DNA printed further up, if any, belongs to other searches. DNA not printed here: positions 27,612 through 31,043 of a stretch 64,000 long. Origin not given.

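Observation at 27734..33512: Surface-protein locus: 1043-aa LamG plus Fn3-repeat protein, membrane-anchored partner, and convergent 723-aa Pro-rich secreted protein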

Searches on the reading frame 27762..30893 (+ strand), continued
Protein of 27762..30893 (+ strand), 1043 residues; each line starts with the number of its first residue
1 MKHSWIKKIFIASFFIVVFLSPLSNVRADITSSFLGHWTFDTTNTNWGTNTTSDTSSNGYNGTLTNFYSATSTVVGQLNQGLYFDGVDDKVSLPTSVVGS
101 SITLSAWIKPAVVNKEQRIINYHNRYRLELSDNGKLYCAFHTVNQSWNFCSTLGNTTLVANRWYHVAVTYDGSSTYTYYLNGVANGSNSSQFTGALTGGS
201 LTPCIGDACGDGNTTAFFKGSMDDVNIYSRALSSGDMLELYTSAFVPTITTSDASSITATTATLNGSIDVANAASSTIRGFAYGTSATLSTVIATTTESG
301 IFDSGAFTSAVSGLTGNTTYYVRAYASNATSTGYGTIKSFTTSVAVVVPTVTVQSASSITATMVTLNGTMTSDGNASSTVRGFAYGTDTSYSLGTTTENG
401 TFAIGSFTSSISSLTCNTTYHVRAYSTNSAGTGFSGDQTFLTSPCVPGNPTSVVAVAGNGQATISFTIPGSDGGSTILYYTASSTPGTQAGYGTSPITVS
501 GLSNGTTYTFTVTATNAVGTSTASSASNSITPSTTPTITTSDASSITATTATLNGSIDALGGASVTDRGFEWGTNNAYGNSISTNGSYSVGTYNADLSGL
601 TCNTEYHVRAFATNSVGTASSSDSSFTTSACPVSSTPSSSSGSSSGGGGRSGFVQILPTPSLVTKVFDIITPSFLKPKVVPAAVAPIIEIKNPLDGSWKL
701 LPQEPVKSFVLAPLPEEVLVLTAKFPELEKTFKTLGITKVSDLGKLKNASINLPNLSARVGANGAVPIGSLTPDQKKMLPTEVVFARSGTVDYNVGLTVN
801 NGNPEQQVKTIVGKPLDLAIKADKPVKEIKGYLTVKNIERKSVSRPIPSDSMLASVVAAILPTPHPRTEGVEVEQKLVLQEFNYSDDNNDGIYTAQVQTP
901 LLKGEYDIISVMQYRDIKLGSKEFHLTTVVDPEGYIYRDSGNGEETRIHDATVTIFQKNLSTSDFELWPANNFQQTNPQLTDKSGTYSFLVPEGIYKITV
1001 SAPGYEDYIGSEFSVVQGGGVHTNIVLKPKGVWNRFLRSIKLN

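Call 11: find_homologous_proteins(query=window:27762-30890:+)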
Query window:27762-30890:+ (1043 aa): 1367 proteins with E <= 0.001 among 8000 candidates; the best 120 are listed.
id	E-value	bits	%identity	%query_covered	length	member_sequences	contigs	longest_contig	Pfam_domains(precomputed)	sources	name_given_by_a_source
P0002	0.0e+0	2280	100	100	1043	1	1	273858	PF13385.14,PF00041.28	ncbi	-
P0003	5.0e-238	811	39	75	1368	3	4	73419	PF25059.2,PF13385.14,PF24489.2,PF00041.28,PF10179.16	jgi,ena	jgi:hypothetical protein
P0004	1.7e-221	756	48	48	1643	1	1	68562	PF13385.14,PF00041.28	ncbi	ncbi:MAG: LamG-like jellyroll fold domain-containing protein [Candidatus Taylorbacteria bacterium]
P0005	2.7e-219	749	37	37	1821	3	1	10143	PF09603.16,PF16655.13,PF16974.12,PF25059.2,PF23376.2,PF00041.28,PF26747.1,PF10179.16,PF16656.12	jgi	-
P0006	5.5e-216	738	39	33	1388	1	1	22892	PF28033.1,PF07495.20,PF09603.16,PF22352.3,PF25059.2,PF23376.2,PF00041.28,PF10179.16,PF16656.12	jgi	jgi:trimeric autotransporter adhesin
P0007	2.7e-202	693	39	43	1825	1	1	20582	PF09603.16,PF16974.12,PF25059.2,PF00041.28,PF26747.1,PF10179.16,PF16656.12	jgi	jgi:uncharacterized protein (TIGR02145 family)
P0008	1.5e-193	664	40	38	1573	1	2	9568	-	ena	-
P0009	3.6e-188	646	36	43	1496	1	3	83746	PF16655.13,PF16974.12,PF25059.2,PF23376.2,PF00041.28,PF26747.1,PF10179.16,PF16656.12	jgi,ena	-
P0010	1.7e-184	634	41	20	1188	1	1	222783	PF28033.1,PF22352.3,PF25059.2,PF23376.2,PF09294.17,PF04775.21,PF00041.28,PF10179.16,PF16656.12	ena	-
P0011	6.5e-182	625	36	37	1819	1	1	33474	PF09603.16,PF16655.13,PF16974.12,PF25059.2,PF23376.2,PF00041.28,PF26747.1,PF10179.16,PF16656.12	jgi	jgi:uncharacterized protein (TIGR02145 family)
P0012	1.5e-180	621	36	41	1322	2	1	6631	PF09603.16,PF16974.12,PF25059.2,PF00041.28,PF26747.1,PF10179.16,PF16656.12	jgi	jgi:uncharacterized protein (TIGR02145 family)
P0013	4.7e-177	609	40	97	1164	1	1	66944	PF13385.14,PF00041.28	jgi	jgi:hypothetical protein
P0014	5.6e-174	599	43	52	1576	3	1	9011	PF13385.14,PF02210.32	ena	-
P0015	8.2e-174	598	47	26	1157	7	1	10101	PF07495.20,PF09603.16,PF17425.9,PF16974.12,PF25059.2,PF23376.2,PF25788.3,PF00041.28,PF10179.16,PF16656.12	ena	-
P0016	6.9e-168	579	37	38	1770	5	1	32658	PF16974.12,PF25059.2,PF00041.28,PF10179.16,PF16656.12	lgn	-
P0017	4.2e-166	573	44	12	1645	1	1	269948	PF28033.1,PF07495.20,PF25059.2,PF25523.2,PF13750.13,PF23759.2,PF00041.28,PF10179.16,PF16656.12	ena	-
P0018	2.4e-165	570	37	41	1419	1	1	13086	PF09603.16,PF16974.12,PF25059.2,PF23376.2,PF17964.8,PF00041.28,PF26747.1,PF10179.16,PF16656.12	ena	-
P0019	4.1e-164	566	36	39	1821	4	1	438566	PF09603.16,PF16655.13,PF16974.12,PF25059.2,PF23376.2,PF00041.28,PF26747.1,PF10179.16,PF16656.12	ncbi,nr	ncbi:MAG: hypothetical protein IPH69_03195 [Bacteroidales bacterium]|nr:hypothetical protein [Bacter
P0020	8.4e-164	565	37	43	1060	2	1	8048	PF16655.13,PF16974.12,PF25059.2,PF23376.2,PF21466.4,PF00041.28,PF26747.1,PF10179.16,PF16656.12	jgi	-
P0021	2.1e-163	564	35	41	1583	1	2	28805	PF16974.12,PF25059.2,PF10029.16,PF17964.8,PF00041.28,PF26747.1,PF16656.12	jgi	-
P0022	1.8e-162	561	36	43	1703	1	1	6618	PF09603.16,PF16974.12,PF25059.2,PF23376.2,PF00041.28,PF26747.1,PF10179.16,PF16656.12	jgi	jgi:uncharacterized protein (TIGR02145 family)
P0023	4.7e-160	553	34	38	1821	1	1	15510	PF09603.16,PF16655.13,PF16974.12,PF25059.2,PF23376.2,PF00041.28,PF26747.1,PF10179.16,PF16656.12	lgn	-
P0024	6.5e-157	542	36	43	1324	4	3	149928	PF16974.12,PF25059.2,PF07603.18,PF17964.8,PF00041.28,PF10179.16,PF16656.12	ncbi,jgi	jgi:hypothetical protein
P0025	2.0e-156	541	40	77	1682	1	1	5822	PF12768.14,PF17164.11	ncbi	-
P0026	2.4e-156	541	38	36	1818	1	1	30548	PF09603.16,PF16655.13,PF16974.12,PF25059.2,PF23376.2,PF00041.28,PF26747.1,PF10179.16,PF16656.12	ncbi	-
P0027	1.1e-155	538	47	26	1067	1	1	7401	PF07495.20,PF09603.16,PF17425.9,PF16974.12,PF25059.2,PF23376.2,PF00041.28,PF10179.16,PF16656.12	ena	-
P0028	1.7e-153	531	47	26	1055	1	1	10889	PF07495.20,PF09603.16,PF17425.9,PF25059.2,PF23376.2,PF25788.3,PF04775.21,PF00041.28,PF10179.16,PF16656.12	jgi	jgi:uncharacterized protein (TIGR02145 family)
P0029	2.2e-153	531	39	33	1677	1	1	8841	PF16655.13,PF16974.12,PF25059.2,PF23376.2,PF22433.4,PF00041.28,PF26747.1,PF10179.16,PF16656.12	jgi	jgi:phosphodiesterase/alkaline phosphatase D-like protein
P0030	3.9e-153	530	36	37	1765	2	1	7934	PF16974.12,PF25059.2,PF11061.15,PF00041.28,PF26747.1,PF10179.16,PF16656.12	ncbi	-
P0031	8.1e-153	529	38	33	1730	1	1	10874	PF25059.2,PF03629.25,PF13385.14,PF01471.24,PF00041.28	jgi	jgi:hypothetical protein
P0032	9.6e-153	529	36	41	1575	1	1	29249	PF16974.12,PF25059.2,PF10029.16,PF00041.28,PF26747.1,PF16656.12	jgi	-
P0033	2.2e-152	527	39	35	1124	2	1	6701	PF09603.16,PF16974.12,PF25059.2,PF11061.15,PF00041.28,PF16656.12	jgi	jgi:uncharacterized protein (TIGR02145 family)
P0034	3.6e-152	527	58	28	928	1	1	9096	PF21722.5,PF25059.2,PF00041.28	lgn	-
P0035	1.1e-151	525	47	28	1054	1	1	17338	PF07495.20,PF09603.16,PF17425.9,PF25059.2,PF23376.2,PF00041.28,PF10179.16,PF16656.12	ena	-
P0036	8.4e-151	522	35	38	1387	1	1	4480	PF16974.12,PF25059.2,PF07603.18,PF11061.15,PF00041.28,PF16656.12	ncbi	ncbi:MAG: DUF1566 domain-containing protein, partial [Bacteroidales bacterium]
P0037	2.7e-150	521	36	37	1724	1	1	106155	PF09603.16,PF16655.13,PF16974.12,PF25059.2,PF23376.2,PF00041.28,PF16656.12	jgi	jgi:uncharacterized protein (TIGR02145 family)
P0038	1.6e-148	515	47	32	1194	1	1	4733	PF09603.16,PF16974.12,PF25059.2,PF00041.28,PF10179.16,PF16656.12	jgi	jgi:uncharacterized protein (TIGR02145 family)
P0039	3.4e-148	514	46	32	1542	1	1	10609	PF09603.16,PF16974.12,PF25059.2,PF00041.28,PF10179.16,PF16656.12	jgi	jgi:uncharacterized protein (TIGR02145 family)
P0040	4.0e-147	510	38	40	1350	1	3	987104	PF09471.16,PF16974.12,PF25059.2,PF23376.2,PF00041.28,PF26747.1,PF10179.16,PF16656.12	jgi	jgi:hypothetical protein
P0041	1.4e-146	508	37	41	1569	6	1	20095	PF16974.12,PF25059.2,PF11061.15,PF00041.28,PF26747.1,PF10179.16,PF16656.12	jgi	jgi:hypothetical protein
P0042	5.1e-146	506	38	39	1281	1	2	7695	PF16974.12,PF25059.2,PF18270.6,PF10029.16,PF00041.28,PF16656.12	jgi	-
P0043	8.5e-146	506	34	33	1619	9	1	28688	PF01839.30,PF12256.15,PF25059.2,PF13517.13,PF05345.19,PF00041.28,PF16656.12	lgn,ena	-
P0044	4.7e-145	503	36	40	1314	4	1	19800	PF16974.12,PF25059.2,PF23376.2,PF00041.28,PF26747.1,PF10179.16,PF16656.12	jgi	-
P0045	5.3e-145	503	41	37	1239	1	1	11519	PF10258.15,PF16974.12,PF25059.2,PF00041.28,PF10179.16,PF16656.12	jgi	-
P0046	1.1e-144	502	43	41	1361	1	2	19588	PF16974.12,PF25059.2,PF07603.18,PF00041.28,PF16656.12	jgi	jgi:hypothetical protein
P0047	3.2e-142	494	40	36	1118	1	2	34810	PF09603.16,PF16974.12,PF25059.2,PF23376.2,PF24169.3,PF23759.2,PF00041.28,PF26747.1,PF10179.16,PF16656.12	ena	-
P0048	4.6e-142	493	40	39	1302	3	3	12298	PF16655.13,PF16974.12,PF25059.2,PF23376.2,PF00041.28,PF10179.16,PF16656.12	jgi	jgi:hypothetical protein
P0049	2.4e-140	488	36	41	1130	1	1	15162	PF09603.16,PF16974.12,PF25059.2,PF00041.28,PF16656.12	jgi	jgi:uncharacterized protein (TIGR02145 family)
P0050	2.7e-140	487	37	39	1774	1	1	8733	PF16655.13,PF16974.12,PF25059.2,PF23376.2,PF07603.18,PF00041.28,PF26747.1,PF10179.16,PF16656.12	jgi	jgi:hypothetical protein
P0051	2.2e-139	484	38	36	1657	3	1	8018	PF16974.12,PF25059.2,PF00041.28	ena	-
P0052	8.0e-139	483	38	40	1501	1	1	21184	PF09603.16,PF16974.12,PF25059.2,PF00041.28,PF26747.1,PF10179.16,PF16656.12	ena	-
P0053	3.1e-137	477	38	38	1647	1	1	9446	PF16974.12,PF25059.2,PF26696.1,PF07603.18,PF00041.28,PF26747.1,PF16656.12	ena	-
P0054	3.4e-137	477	38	37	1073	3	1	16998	PF25059.2,PF00041.28,PF16656.12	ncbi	-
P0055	4.8e-137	477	42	37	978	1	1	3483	PF09603.16,PF17425.9,PF16974.12,PF25059.2,PF23376.2,PF14741.12,PF00041.28,PF10179.16,PF16656.12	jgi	jgi:uncharacterized protein (TIGR02145 family)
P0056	1.1e-135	472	38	38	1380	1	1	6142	PF16974.12,PF25059.2,PF00041.28,PF10179.16,PF16656.12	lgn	-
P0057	3.9e-135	470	47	29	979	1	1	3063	PF07495.20,PF09603.16,PF16974.12,PF25059.2,PF23376.2,PF00041.28,PF10179.16,PF16656.12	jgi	jgi:uncharacterized protein (TIGR02145 family)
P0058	7.9e-135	469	38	66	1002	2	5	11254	PF21722.5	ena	-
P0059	1.3e-134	469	35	40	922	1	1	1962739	PF09603.16,PF16655.13,PF16974.12,PF25059.2,PF23376.2,PF21466.4,PF00041.28,PF26747.1,PF10179.16,PF16656.12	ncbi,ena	-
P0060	1.5e-132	462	46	26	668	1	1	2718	PF13620.13,PF00041.28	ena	-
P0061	3.2e-132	461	43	38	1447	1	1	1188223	PF00041.28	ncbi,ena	-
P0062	5.1e-132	460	37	43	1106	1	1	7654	PF09603.16,PF16974.12,PF25059.2,PF00041.28,PF26747.1,PF10179.16,PF16656.12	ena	-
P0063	6.4e-132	460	34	38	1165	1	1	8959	PF16974.12,PF25059.2,PF00041.28,PF16656.12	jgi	jgi:hypothetical protein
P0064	2.1e-131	458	37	42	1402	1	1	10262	PF09603.16,PF16655.13,PF16974.12,PF25059.2,PF23376.2,PF22433.4,PF00041.28,PF16656.12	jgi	-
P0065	2.8e-130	454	38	38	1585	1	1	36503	PF13582.13,PF16974.12,PF25059.2,PF00041.28,PF16656.12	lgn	-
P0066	5.6e-129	450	39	36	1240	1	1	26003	PF16655.13,PF16974.12,PF25059.2,PF23376.2,PF00041.28,PF10179.16,PF16656.12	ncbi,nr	ncbi:MAG TPA: hypothetical protein VK155_18830, partial [Bacteroidales bacterium]|nr:hypothetical pr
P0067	6.9e-128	446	35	38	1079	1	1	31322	PF25059.2,PF17964.8,PF00041.28,PF16656.12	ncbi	-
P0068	9.7e-128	446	36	41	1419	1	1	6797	PF09603.16,PF16655.13,PF16974.12,PF25059.2,PF23376.2,PF00041.28,PF26747.1,PF10179.16,PF16656.12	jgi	jgi:uncharacterized protein (TIGR02145 family)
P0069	1.1e-127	446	37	40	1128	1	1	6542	PF09603.16,PF16974.12,PF25059.2,PF00041.28,PF26747.1,PF10179.16,PF16656.12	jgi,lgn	jgi:uncharacterized protein (TIGR02145 family)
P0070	1.3e-127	445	40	26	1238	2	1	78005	PF28033.1,PF01108.24,PF25059.2,PF00041.28,PF10179.16,PF16656.12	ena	-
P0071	5.4e-127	443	36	43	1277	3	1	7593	PF16974.12,PF25059.2,PF18270.6,PF10029.16,PF00041.28,PF26747.1,PF16656.12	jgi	-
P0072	1.3e-126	442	37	40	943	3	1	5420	PF09603.16,PF16974.12,PF25059.2,PF00041.28,PF16656.12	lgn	-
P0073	5.5e-126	440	38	37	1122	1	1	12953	PF09603.16,PF16974.12,PF25059.2,PF21466.4,PF00041.28,PF26747.1,PF16656.12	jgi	jgi:uncharacterized protein (TIGR02145 family)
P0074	8.7e-126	439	36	40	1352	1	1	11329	PF16974.12,PF25059.2,PF07603.18,PF00041.28,PF16656.12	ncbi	-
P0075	1.5e-125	439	37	41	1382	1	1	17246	PF16655.13,PF16974.12,PF25059.2,PF00041.28,PF10179.16,PF16656.12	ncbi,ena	-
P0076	4.3e-125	437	38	42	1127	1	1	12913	PF16974.12,PF25059.2,PF00041.28,PF18223.8,PF26747.1,PF10179.16,PF16656.12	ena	-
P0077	1.0e-124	436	39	37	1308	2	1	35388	PF16974.12,PF25059.2,PF23376.2,PF21466.4,PF00041.28,PF26747.1,PF10179.16,PF16656.12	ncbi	-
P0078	2.1e-124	435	38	40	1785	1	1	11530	PF09603.16,PF16974.12,PF25059.2,PF23376.2,PF00041.28,PF26747.1,PF10179.16,PF16656.12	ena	-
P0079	2.1e-123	432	33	40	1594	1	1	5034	PF16655.13,PF16974.12,PF25059.2,PF24489.2,PF00041.28,PF26747.1,PF10179.16,PF16656.12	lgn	-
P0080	2.3e-123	431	36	22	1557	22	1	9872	PF25059.2,PF25523.2,PF23376.2,PF24489.2,PF23759.2,PF00041.28,PF10179.16,PF16656.12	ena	-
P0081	5.6e-123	430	37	42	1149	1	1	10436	PF16974.12,PF25059.2,PF10029.16,PF13860.13,PF17964.8,PF00041.28,PF26747.1,PF10179.16,PF16656.12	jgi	jgi:hypothetical protein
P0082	4.3e-122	427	50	26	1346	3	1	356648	PF17957.8,PF13385.14,PF02210.32,PF00054.31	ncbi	ncbi:MAG: LamG-like jellyroll fold domain-containing protein [Candidatus Paceibacterota bacterium]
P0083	5.5e-122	427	40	37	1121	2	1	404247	PF09603.16,PF16974.12,PF25059.2,PF23376.2,PF00041.28,PF26747.1,PF10179.16,PF16656.12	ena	-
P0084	8.3e-121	423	41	35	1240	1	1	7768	PF16974.12,PF25059.2,PF07603.18,PF11061.15,PF00041.28,PF16656.12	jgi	-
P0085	9.6e-121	423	35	71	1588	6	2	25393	PF17957.8,PF13385.14,PF22842.4,PF13620.13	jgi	-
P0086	9.1e-120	420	40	46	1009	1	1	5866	PF13385.14,PF02210.32,PF01471.24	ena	-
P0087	2.1e-119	418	39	38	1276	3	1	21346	PF16974.12,PF25059.2,PF00041.28,PF26747.1,PF10179.16,PF16656.12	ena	-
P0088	4.5e-119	417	35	40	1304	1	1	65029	PF16655.13,PF16974.12,PF25059.2,PF00041.28,PF26747.1,PF10179.16,PF16656.12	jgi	-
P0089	1.4e-118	416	38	39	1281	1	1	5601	PF16974.12,PF25059.2,PF00041.28,PF10179.16,PF16656.12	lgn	-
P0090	1.8e-118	415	40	40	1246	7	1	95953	PF09471.16,PF16974.12,PF25059.2,PF23376.2,PF00041.28,PF26747.1,PF10179.16,PF16656.12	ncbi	-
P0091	2.0e-118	415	38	36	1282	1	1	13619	PF09603.16,PF16974.12,PF25059.2,PF07603.18,PF00041.28,PF26747.1,PF10179.16,PF16656.12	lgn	-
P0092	2.1e-118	415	39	38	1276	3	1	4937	PF16974.12,PF25059.2,PF00041.28,PF26747.1,PF10179.16,PF16656.12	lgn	-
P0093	3.5e-118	414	40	37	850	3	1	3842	PF16974.12,PF25059.2,PF23376.2,PF18270.6,PF10029.16,PF00041.28,PF26747.1,PF10179.16,PF16656.12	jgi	jgi:hypothetical protein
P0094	1.7e-117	412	35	32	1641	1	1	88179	PF07495.20,PF25059.2,PF24681.2,PF13415.13,PF02369.23,PF23376.2,PF24981.2,PF00041.28,PF09134.17,PF10179.16,PF16656.12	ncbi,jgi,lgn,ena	jgi:hypothetical protein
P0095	1.7e-117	412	36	40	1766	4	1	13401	PF16974.12,PF25059.2,PF26696.1,PF07603.18,PF00041.28,PF26747.1,PF16656.12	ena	-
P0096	3.4e-117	411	39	38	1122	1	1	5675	PF09603.16,PF16974.12,PF25059.2,PF00041.28,PF16656.12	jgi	jgi:uncharacterized protein (TIGR02145 family)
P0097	6.0e-117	410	36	39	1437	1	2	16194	PF21605.4,PF16974.12,PF25059.2,PF17964.8,PF16874.12,PF00041.28,PF10179.16,PF16656.12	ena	-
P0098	1.5e-116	409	38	39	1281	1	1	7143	PF16974.12,PF25059.2,PF00041.28,PF10179.16,PF16656.12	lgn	-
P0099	5.7e-116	407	47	25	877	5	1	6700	PF09603.16,PF17425.9,PF25059.2,PF23376.2,PF04775.21,PF00041.28,PF10179.16,PF16656.12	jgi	jgi:uncharacterized protein (TIGR02145 family)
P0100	8.8e-116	406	40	36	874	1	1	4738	PF07495.20,PF09603.16,PF17425.9,PF25059.2,PF23376.2,PF00041.28,PF10179.16,PF16656.12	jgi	jgi:trimeric autotransporter adhesin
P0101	1.1e-115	406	37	40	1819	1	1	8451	PF16974.12,PF25059.2,PF00041.28,PF10179.16,PF16656.12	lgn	-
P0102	1.8e-115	405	44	32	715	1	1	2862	PF16974.12,PF25059.2,PF00041.28,PF10179.16,PF16656.12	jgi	-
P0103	1.9e-115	405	40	37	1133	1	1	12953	PF09603.16,PF16974.12,PF25059.2,PF23376.2,PF21466.4,PF00041.28,PF26747.1,PF16656.12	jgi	jgi:uncharacterized protein (TIGR02145 family)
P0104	4.1e-115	404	35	41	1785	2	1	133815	PF09603.16,PF10258.15,PF16974.12,PF25059.2,PF23376.2,PF00041.28,PF26747.1,PF10179.16,PF16656.12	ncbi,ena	-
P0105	5.6e-115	404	44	37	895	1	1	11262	PF09603.16,PF16974.12,PF25059.2,PF26707.1,PF00041.28,PF10179.16,PF16656.12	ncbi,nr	ncbi:MAG: fibronectin type III domain-containing protein [Bacteroidia bacterium]|nr:fibronectin type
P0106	8.8e-115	403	37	42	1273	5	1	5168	PF16974.12,PF25059.2,PF00041.28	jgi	-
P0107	9.9e-115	403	46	29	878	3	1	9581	PF07495.20,PF09603.16,PF17425.9,PF25059.2,PF23376.2,PF00041.28,PF10179.16,PF16656.12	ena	-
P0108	4.4e-114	401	39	37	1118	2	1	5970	PF09603.16,PF16655.13,PF16974.12,PF25059.2,PF23376.2,PF24169.3,PF00041.28,PF26747.1,PF10179.16,PF16656.12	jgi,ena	-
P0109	8.2e-114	400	40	35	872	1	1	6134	PF07495.20,PF09603.16,PF17425.9,PF25059.2,PF23376.2,PF00041.28,PF10179.16,PF16656.12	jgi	jgi:uncharacterized protein (TIGR02145 family)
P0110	1.1e-113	399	38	38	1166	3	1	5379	PF16974.12,PF25059.2,PF00041.28,PF10179.16,PF16656.12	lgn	-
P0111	1.3e-113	399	36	39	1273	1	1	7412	PF16974.12,PF25059.2,PF17964.8,PF00041.28,PF16656.12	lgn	-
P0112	3.8e-113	398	39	65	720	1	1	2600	PF13620.13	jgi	jgi:hypothetical protein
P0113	8.6e-113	396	44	21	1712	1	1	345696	PF07731.21,PF25059.2,PF19291.5,PF00041.28,PF16656.12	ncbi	-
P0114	2.3e-112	395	40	37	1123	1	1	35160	PF09603.16,PF16974.12,PF25059.2,PF00041.28,PF26747.1,PF16656.12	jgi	jgi:uncharacterized protein (TIGR02145 family)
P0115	3.6e-112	394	41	35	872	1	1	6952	PF07495.20,PF09603.16,PF17425.9,PF25059.2,PF23376.2,PF00041.28,PF10179.16,PF16656.12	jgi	-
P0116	7.2e-112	393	44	29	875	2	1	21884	PF07495.20,PF09603.16,PF17425.9,PF25059.2,PF23376.2,PF00041.28,PF10179.16,PF16656.12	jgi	jgi:uncharacterized protein (TIGR02145 family)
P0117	1.7e-111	392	41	32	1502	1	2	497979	PF25059.2,PF01471.24,PF00041.28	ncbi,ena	-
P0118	5.5e-111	390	45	32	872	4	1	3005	PF09603.16,PF17425.9,PF25059.2,PF23376.2,PF00041.28,PF10179.16,PF16656.12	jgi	jgi:uncharacterized protein (TIGR02145 family)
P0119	7.1e-111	390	37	41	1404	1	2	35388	PF09603.16,PF16974.12,PF25059.2,PF00041.28,PF26747.1,PF16656.12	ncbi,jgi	-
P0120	9.7e-111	390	34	37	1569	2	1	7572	PF16974.12,PF25059.2,PF15899.12,PF00041.28,PF15902.13,PF26747.1,PF16656.12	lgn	-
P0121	9.7e-111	390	37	36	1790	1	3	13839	PF16974.12,PF25059.2,PF26696.1,PF00041.28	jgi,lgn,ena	-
